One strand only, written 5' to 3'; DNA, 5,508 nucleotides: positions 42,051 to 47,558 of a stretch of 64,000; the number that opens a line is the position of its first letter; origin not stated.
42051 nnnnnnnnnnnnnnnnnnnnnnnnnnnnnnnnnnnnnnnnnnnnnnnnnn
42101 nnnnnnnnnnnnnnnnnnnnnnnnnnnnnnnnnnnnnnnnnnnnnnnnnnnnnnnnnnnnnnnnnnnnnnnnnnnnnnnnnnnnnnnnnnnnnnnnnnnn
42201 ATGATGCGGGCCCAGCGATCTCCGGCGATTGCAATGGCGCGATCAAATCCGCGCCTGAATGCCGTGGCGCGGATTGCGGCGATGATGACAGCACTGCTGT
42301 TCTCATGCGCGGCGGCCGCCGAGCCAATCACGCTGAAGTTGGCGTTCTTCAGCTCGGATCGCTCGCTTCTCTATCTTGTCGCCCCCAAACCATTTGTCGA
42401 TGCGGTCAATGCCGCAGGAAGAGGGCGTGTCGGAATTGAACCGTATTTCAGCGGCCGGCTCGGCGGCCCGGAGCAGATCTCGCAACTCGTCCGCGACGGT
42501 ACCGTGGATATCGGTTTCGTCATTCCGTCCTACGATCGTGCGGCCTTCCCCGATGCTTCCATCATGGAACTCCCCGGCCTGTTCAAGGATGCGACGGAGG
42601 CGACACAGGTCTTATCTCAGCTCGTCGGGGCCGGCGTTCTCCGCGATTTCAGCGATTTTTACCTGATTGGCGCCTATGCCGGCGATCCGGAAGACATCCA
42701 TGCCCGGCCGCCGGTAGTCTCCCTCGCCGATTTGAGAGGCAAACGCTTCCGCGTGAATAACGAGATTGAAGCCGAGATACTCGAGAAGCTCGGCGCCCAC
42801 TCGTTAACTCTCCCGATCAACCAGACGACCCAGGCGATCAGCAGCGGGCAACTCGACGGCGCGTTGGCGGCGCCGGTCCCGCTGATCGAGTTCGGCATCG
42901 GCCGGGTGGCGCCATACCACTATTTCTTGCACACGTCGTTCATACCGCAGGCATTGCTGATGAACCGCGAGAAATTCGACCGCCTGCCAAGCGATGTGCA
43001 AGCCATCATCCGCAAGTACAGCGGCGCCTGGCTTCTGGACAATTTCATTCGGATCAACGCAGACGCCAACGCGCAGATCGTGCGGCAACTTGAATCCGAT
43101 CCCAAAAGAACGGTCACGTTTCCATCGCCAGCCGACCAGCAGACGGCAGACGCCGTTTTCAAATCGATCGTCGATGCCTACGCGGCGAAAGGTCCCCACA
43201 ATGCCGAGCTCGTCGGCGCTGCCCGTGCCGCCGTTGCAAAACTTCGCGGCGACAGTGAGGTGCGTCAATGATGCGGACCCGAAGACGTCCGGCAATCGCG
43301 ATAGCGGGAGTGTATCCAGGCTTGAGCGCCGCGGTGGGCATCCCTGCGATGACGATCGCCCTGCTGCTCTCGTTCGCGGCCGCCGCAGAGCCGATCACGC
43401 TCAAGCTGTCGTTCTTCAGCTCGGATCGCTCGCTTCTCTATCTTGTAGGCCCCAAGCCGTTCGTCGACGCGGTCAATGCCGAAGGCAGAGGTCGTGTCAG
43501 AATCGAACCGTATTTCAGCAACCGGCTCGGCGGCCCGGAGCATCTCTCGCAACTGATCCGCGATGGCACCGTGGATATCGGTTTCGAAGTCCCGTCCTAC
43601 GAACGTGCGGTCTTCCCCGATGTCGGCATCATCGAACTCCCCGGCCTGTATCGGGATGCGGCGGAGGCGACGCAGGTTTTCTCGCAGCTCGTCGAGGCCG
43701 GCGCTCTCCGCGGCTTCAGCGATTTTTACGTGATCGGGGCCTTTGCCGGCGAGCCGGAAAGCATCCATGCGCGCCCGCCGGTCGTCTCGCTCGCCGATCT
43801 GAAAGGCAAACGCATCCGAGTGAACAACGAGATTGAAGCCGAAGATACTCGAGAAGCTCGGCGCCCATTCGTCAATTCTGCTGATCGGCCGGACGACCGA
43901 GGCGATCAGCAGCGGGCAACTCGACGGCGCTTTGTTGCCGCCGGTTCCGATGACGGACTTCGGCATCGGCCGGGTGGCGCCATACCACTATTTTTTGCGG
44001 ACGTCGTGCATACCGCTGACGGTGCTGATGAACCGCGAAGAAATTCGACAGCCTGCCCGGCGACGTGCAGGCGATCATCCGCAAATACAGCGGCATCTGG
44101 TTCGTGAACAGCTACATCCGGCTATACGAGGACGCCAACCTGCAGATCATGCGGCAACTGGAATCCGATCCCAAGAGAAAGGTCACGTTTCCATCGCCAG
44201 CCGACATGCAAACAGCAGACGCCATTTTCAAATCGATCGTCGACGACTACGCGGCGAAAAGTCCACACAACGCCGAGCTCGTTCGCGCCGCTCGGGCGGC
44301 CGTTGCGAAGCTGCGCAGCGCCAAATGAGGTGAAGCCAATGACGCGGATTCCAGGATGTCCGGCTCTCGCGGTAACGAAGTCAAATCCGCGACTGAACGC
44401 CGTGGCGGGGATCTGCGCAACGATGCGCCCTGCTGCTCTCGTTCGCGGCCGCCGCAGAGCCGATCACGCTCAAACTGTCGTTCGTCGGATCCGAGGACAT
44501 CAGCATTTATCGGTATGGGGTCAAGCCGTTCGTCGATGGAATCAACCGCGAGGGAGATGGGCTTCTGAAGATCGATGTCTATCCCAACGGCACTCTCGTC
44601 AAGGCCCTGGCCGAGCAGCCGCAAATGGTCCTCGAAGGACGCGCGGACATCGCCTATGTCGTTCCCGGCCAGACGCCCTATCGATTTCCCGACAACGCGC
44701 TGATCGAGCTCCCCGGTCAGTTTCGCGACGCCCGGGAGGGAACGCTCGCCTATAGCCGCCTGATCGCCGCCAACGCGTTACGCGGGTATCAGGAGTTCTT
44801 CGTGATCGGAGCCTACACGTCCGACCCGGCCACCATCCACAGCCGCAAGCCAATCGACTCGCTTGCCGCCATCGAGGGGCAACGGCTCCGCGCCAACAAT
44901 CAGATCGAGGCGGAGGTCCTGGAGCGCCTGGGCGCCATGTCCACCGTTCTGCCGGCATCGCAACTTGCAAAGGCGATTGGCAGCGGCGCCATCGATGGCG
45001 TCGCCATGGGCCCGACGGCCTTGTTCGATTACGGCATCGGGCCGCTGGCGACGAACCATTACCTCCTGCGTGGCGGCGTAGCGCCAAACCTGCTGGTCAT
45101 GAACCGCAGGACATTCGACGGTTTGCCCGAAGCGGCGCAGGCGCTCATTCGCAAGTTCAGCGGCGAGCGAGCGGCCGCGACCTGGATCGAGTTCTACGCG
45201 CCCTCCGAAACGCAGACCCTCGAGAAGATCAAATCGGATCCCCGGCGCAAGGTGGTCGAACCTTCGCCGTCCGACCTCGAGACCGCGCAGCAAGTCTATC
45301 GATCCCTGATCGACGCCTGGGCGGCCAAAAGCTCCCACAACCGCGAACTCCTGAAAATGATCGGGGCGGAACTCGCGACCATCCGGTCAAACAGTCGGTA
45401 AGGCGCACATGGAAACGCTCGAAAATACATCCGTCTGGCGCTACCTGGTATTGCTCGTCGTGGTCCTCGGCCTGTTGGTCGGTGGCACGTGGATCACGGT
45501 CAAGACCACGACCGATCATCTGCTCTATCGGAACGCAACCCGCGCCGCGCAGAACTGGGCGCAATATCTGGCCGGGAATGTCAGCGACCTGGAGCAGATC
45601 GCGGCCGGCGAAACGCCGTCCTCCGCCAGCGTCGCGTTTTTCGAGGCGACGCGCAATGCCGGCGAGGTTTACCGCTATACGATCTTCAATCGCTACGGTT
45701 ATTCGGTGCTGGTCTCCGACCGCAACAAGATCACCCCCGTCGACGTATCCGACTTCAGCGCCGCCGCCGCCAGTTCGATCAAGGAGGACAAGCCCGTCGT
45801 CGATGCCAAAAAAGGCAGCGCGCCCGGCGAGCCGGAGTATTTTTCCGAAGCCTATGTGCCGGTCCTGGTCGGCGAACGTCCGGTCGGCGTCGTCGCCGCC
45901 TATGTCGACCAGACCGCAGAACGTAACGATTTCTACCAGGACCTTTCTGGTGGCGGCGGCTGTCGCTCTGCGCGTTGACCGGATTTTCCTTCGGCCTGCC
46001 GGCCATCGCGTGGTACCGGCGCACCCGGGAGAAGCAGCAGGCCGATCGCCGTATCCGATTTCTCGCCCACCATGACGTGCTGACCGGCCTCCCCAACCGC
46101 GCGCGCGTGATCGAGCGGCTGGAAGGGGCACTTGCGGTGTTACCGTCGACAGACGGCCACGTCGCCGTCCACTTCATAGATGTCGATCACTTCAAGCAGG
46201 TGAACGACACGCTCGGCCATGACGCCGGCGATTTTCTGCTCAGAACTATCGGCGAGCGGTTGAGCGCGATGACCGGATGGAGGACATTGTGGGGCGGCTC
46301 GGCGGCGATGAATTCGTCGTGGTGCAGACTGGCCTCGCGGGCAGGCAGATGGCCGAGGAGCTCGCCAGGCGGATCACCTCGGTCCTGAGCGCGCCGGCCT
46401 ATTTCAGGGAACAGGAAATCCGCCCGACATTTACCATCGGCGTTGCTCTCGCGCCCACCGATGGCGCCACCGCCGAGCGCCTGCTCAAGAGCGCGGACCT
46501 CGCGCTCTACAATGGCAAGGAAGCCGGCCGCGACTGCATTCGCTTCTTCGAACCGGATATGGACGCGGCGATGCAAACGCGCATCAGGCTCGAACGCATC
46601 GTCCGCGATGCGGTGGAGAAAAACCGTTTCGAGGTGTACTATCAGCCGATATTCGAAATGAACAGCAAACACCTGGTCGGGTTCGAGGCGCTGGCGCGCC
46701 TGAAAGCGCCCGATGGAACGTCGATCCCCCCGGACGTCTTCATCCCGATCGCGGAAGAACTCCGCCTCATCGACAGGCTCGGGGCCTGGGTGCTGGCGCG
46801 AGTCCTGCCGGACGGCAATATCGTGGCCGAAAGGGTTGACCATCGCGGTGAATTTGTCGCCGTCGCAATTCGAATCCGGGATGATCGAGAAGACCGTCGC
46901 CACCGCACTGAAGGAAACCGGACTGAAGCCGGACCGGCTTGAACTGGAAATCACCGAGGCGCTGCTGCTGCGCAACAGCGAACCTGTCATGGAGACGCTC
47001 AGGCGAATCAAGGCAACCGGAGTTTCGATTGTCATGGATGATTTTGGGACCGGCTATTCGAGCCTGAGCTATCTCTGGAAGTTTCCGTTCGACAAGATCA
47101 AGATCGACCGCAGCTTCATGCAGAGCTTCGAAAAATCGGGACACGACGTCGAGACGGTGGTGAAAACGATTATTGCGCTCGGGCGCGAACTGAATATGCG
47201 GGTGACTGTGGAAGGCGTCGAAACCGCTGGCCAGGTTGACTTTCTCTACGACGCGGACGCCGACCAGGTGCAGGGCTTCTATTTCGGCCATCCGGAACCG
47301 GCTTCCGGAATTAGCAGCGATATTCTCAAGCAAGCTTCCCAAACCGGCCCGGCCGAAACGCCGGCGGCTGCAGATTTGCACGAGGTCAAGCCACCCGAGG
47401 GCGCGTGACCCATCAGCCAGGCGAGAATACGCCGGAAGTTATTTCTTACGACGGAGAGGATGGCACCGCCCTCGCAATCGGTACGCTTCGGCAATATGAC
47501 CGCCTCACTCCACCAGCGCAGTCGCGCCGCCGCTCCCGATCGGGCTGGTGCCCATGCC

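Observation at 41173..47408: Four tandem orphan DctP binding proteins in one operon with a membrane GGDEF-EAL sensor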

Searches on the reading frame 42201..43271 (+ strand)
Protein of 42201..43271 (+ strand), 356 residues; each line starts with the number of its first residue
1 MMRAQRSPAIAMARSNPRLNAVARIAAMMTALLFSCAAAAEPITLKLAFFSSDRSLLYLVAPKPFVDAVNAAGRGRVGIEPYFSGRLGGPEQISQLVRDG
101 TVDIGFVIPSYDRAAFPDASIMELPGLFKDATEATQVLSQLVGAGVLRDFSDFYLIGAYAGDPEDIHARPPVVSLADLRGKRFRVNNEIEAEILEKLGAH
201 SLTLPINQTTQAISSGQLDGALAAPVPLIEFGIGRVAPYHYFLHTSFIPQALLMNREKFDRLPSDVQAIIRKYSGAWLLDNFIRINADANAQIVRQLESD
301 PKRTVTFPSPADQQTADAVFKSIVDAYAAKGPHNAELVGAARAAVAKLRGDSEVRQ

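Call 4: search_protein_families(library=pfam, proteins=[window:42201-43271:+], max_evalue=0.01)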
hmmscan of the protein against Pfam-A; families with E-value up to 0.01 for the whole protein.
window:42201-43271:+ (356 aa): 1 family
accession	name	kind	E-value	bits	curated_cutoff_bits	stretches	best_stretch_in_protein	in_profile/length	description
PF03480.18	DctP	-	4.6e-35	121.8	23.4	1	52-328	6-284/286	Bacterial extracellular solute-binding protein, family 7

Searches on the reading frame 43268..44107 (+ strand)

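Call 4: search_protein_families(library=pfam, proteins=[window:43268-44107:+], max_evalue=0.01)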
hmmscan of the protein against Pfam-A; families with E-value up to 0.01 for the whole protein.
window:43268-44107:+ (279 aa): 1 family
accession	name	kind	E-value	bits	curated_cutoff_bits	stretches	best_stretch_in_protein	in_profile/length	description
PF03480.18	DctP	-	3.6e-12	46.6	23.4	1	63-188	16-144/286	Bacterial extracellular solute-binding protein, family 7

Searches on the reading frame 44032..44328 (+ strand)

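Call 4: search_protein_families(library=pfam, proteins=[window:44032-44328:+], max_evalue=0.01)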
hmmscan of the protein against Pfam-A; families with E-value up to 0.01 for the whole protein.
window:44032-44328:+ (98 aa): 1 family
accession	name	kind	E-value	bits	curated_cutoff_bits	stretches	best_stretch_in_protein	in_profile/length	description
PF03480.18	DctP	-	0.0028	17.4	23.4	1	3-75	214-284/286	Bacterial extracellular solute-binding protein, family 7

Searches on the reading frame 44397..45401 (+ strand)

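Call 4: search_protein_families(library=pfam, proteins=[window:44397-45401:+], max_evalue=0.01)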
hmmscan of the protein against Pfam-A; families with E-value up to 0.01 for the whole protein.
window:44397-45401:+ (334 aa): 1 family
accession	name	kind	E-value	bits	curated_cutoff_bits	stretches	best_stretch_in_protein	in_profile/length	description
PF03480.18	DctP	-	2.9e-28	99.5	23.4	1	40-309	13-283/286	Bacterial extracellular solute-binding protein, family 7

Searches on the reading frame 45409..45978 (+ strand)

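Call 4: search_protein_families(library=pfam, proteins=[window:45409-45978:+], max_evalue=0.01)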
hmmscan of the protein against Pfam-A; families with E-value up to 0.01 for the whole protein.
window:45409-45978:+ (189 aa): 1 family
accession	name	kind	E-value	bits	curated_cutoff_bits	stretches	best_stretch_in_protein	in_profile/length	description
PF13185.12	GAF_2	-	0.0016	19.1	28.6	1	120-172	57-113/136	GAF domain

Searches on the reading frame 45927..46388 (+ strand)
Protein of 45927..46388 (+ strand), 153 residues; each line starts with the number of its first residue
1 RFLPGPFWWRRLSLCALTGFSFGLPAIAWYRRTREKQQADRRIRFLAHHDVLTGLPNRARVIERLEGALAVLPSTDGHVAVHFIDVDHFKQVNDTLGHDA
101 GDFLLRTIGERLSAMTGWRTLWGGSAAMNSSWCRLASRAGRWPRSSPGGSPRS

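Call 4: search_protein_families(library=pfam, proteins=[window:45927-46388:+], max_evalue=0.01)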
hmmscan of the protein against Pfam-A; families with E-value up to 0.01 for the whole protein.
window:45927-46388:+ (153 aa): 1 family
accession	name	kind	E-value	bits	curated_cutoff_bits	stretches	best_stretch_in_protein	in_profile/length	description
PF00990.26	GGDEF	-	5.7e-20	72.1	23.8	1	47-116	1-70/161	Diguanylate cyclase, GGDEF domain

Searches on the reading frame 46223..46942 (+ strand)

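Call 4: search_protein_families(library=pfam, proteins=[window:46223-46942:+], max_evalue=0.01)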
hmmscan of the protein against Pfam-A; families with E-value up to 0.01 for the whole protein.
window:46223-46942:+ (239 aa): 2 families
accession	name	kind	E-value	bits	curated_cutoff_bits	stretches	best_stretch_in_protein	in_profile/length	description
PF00563.25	EAL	-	3.5e-20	72.8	31.3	1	126-197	3-74/236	EAL domain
PF00990.26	GGDEF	-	3.1e-16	60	23.8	1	18-104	71-160/161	Diguanylate cyclase, GGDEF domain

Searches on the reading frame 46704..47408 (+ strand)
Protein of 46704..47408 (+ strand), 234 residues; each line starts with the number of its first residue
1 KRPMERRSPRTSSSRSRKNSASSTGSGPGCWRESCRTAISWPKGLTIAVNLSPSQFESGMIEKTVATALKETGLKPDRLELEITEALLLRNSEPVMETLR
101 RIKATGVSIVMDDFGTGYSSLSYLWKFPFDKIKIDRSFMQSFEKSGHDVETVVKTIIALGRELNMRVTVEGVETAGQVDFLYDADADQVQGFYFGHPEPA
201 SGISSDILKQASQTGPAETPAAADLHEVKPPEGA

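Call 4: search_protein_families(library=pfam, proteins=[window:46704-47408:+], max_evalue=0.01)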
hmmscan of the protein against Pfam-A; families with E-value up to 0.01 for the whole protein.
window:46704-47408:+ (234 aa): 1 family
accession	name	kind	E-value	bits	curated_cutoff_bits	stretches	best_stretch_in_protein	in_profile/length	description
PF00563.25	EAL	-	6.7e-40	137.4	31.3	1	41-197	78-236/236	EAL domain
